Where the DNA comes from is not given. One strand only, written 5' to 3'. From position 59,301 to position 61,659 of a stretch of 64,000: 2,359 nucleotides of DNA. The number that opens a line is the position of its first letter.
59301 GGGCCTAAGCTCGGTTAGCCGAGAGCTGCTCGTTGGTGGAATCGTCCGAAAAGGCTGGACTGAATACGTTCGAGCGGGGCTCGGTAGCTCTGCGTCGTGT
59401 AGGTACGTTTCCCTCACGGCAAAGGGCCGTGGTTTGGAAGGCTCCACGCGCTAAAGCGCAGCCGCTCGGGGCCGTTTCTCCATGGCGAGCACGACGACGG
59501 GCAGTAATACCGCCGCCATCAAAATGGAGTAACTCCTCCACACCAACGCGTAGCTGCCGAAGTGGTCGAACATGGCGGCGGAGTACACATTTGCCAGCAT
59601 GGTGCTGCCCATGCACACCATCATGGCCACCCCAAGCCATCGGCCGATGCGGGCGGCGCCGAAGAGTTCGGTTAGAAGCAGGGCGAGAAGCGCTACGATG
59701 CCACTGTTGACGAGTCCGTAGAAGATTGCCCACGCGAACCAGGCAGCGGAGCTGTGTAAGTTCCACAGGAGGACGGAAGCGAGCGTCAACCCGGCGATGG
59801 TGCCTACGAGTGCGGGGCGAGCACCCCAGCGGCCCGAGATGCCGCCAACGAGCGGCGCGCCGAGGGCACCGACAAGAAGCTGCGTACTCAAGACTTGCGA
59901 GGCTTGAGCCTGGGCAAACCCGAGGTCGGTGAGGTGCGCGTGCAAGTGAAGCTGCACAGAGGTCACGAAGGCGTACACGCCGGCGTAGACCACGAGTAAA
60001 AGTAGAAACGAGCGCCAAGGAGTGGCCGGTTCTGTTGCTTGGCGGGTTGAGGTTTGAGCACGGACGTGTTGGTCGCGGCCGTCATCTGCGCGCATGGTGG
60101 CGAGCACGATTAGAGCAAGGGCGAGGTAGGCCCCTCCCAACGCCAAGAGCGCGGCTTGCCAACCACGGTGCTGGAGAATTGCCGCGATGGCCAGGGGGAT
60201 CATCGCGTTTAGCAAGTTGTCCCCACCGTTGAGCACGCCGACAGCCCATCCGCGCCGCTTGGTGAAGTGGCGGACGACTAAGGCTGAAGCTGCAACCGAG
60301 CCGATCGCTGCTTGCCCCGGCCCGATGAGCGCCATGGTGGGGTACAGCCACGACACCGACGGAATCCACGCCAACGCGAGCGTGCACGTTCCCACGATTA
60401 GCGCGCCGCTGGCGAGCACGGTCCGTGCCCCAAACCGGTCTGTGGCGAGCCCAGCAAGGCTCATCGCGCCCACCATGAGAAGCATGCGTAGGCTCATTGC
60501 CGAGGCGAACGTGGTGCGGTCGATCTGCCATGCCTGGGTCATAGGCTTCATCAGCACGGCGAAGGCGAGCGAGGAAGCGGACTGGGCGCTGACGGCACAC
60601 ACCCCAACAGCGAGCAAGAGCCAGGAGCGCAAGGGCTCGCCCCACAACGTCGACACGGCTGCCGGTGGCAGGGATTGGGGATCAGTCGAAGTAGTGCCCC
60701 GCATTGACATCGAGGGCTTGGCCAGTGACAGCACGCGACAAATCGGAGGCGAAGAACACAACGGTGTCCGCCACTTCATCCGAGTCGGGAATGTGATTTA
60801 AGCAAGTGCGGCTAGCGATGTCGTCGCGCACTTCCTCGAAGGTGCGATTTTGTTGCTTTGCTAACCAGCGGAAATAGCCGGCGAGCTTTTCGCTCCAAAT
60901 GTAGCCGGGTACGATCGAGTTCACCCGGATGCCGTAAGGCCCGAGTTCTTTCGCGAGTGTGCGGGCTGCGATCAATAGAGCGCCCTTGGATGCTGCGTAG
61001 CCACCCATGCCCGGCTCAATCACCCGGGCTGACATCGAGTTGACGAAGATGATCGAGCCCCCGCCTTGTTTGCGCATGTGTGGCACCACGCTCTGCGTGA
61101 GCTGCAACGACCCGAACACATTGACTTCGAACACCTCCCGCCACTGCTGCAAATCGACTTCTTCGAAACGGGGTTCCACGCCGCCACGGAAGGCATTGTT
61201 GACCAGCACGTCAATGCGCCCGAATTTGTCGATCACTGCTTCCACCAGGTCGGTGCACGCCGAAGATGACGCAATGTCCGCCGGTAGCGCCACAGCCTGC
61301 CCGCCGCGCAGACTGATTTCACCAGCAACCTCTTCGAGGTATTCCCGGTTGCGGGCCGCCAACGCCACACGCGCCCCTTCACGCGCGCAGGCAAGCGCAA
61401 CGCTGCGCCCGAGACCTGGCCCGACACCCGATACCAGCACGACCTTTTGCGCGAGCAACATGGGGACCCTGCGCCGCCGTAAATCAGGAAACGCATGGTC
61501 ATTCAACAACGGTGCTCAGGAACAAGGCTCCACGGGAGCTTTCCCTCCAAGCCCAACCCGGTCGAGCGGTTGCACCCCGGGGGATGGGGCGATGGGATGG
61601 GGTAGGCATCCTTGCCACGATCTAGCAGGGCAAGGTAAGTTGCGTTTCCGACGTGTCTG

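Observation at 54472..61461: Beta-oxidation-like cluster built around an archaeal-type thiolase / HMGCS-like / DUF35 module with MFE-2 dehydrogenase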

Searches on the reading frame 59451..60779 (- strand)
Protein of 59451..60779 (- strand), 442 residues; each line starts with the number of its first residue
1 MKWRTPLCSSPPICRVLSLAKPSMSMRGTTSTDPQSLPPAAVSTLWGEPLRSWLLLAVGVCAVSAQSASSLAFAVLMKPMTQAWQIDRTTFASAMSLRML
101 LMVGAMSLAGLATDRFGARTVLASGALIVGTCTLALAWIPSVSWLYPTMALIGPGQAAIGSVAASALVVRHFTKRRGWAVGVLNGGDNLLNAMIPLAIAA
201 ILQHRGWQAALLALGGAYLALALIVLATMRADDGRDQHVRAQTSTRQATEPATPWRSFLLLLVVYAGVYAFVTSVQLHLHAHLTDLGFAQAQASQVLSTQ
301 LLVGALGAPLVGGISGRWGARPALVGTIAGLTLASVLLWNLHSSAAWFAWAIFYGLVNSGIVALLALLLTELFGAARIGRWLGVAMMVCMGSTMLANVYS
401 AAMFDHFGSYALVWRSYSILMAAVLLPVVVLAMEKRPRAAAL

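Call 4: search_protein_families(library=pfam, proteins=[window:59451-60779:-], max_evalue=0.01)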
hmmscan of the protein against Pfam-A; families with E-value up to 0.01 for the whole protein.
window:59451-60779:- (442 aa): 1 family
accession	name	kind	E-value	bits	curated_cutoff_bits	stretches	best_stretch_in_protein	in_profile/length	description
PF07690.21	MFS_1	-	5.4e-32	111.5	33.4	2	65-276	9-226/347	Major Facilitator Superfamily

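Call 5: search_protein_families(library=ncbifam, proteins=[window:59451-60779:-], max_evalue=0.01)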
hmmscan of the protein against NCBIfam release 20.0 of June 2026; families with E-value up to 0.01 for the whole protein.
window:59451-60779:- (442 aa): 17 families
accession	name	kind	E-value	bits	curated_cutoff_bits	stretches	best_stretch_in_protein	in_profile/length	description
NF049980.1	SfMCT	equivalog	1.6e-18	66.5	320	1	54-416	3-374/378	L-lactate MFS transporter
TIGR04259.1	oxa_formateAnti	equivalog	8.4e-16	57.8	335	1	53-436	2-397/405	oxalate/formate MFS antiporter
TIGR00890.1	2A0111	subfamily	1.3e-15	57.3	374.85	1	53-424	2-375/377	oxalate/formate antiport family MFS transporter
TIGR00892.1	2A0113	subfamily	3.4e-11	42.5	586.1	1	53-247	18-211/455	monocarboxylate transporter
TIGR00893.1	2A0114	subfamily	9.3e-09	34.7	395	1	70-232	12-172/399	D-galactonate transporter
TIGR00883.1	2A0106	subfamily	7.1e-08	31.9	443.45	1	90-415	40-390/400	metabolite/H+ symporter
NF002982.0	PRK03699.1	equivalog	9e-08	31.6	221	1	71-438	25-387/395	MFS transporter TsgA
TIGR00881.1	2A0104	subfamily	1e-07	31.4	407.75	1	73-408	14-374/379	phosphoglycerate transporter protein PgtP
NF053517.1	HbztTptrPcaK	equivalog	1.3e-07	31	770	1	53-228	18-193/437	4-hydroxybenzoate transporter PcaK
NF008270.1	PRK11043.1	equivalog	8e-07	28.5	430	1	79-245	30-194/382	purine nucleoside transporter PunC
NF007782.0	PRK10473.1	subfamily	9.1e-06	25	417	1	87-299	36-247/394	MdtL family multidrug efflux MFS transporter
TIGR00895.1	2A0115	subfamily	5e-05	22.4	418.55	1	53-227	16-189/398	aromatic acid/H+ symport family MFS transporter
TIGR00710.1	efflux_Bcr_CflA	subfamily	0.00065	19.2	200.9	1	80-273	31-227/385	Bcr/CflA family efflux MFS transporter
NF008661.1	PRK11663.1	subfamily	0.0011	18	564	1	76-230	52-206/439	MFS transporter family glucose-6-phosphate receptor UhpC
NF052292.1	efflux_CraA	equivalog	0.0035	16.4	725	0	77-215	38-176/409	chloramphenicol efflux MFS transporter CraA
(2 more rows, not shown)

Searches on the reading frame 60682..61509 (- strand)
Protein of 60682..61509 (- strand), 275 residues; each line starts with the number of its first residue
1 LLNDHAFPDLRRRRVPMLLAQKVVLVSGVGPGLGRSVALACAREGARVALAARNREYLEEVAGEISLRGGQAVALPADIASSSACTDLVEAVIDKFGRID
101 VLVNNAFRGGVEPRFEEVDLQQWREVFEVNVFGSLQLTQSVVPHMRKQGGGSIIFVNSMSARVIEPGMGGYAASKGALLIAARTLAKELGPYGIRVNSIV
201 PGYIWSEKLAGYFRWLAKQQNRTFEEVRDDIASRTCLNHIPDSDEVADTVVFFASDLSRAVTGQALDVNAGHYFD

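Call 4: search_protein_families(library=pfam, proteins=[window:60682-61509:-], max_evalue=0.01)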
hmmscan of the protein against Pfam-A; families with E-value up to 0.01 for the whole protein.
window:60682-61509:- (275 aa): 5 families
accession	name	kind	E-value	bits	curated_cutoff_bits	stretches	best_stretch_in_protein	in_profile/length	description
PF13561.12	adh_short_C2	-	4.7e-56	190.4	27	1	29-271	2-234/236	Enoyl-(Acyl carrier protein) reductase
PF00106.31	adh_short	-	6.4e-53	179.6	26.6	1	22-207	1-185/195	short chain dehydrogenase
PF08659.16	KR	-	3.8e-10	40.4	22.6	1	24-176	3-154/180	KR domain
PF08643.16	DUF1776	-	0.0044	16.9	25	1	115-200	108-195/294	Fungal family of unknown function (DUF1776)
PF23441.1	SDR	-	0.006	16.4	27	1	75-211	66-201/258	SDR-like rossmann domain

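Call 5: search_protein_families(library=ncbifam, proteins=[window:60682-61509:-], max_evalue=0.01)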
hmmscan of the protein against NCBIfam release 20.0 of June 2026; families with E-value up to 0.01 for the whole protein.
window:60682-61509:- (275 aa): 233 families (the best 25 are shown)
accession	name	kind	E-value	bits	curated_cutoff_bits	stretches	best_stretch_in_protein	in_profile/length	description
NF005909.0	PRK07890.1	subfamily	6.8e-98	327.1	258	1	17-274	3-259/260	short chain dehydrogenase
NF005559.1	PRK07231.1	subfamily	1e-59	202.1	215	1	19-272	2-247/249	glucose 1-dehydrogenase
NF004791.0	PRK06138.1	equivalog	4.4e-59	199.8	312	1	17-272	1-249/252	SDR family oxidoreductase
NF009466.0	PRK12826.1-2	subfamily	1.3e-55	188.5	222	1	21-273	3-245/248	3-oxoacyl-ACP reductase FabG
NF005681.0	PRK07478.1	subfamily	9.4e-53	179.2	267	1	17-271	2-248/254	SDR family oxidoreductase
TIGR03971.1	SDR_subfam_1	subfamily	4.7e-50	170.4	300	1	19-273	1-269/271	mycofactocin-coupled SDR family oxidoreductase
NF009093.0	PRK12429.1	subfamily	2.6e-49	167.9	258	1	18-273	2-257/259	3-hydroxybutyrate dehydrogenase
NF004198.0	PRK05653.1-3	equivalog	4.1e-48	164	296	1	18-273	4-247/248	3-oxoacyl-ACP reductase FabG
NF004203.0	PRK05653.2-4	subfamily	4.3e-48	163.9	313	1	18-270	3-254/260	3-oxoacyl-ACP reductase FabG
TIGR01963.1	PHB_DH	subfamily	1.2e-47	162.3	307.05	1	21-272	1-252/255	3-hydroxybutyrate dehydrogenase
NF004773.0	PRK06113.1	equivalog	1.6e-47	162.1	367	1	17-271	7-249/255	7-alpha-hydroxysteroid dehydrogenase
NF006070.0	PRK08213.1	subfamily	3.1e-47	161.3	279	1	19-271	10-255/259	gluconate 5-dehydrogenase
NF005873.0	PRK07814.1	equivalog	6.3e-47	160.2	346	1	19-271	8-250/263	SDR family oxidoreductase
NF052558.1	MBtsdlDhBudC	equivalog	7e-47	160.1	270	1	20-271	2-240/250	meso-2,3-butanediol dehydrogenase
NF009468.0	PRK12826.1-4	equivalog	1.7e-46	159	318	1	19-272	5-247/256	SDR family oxidoreductase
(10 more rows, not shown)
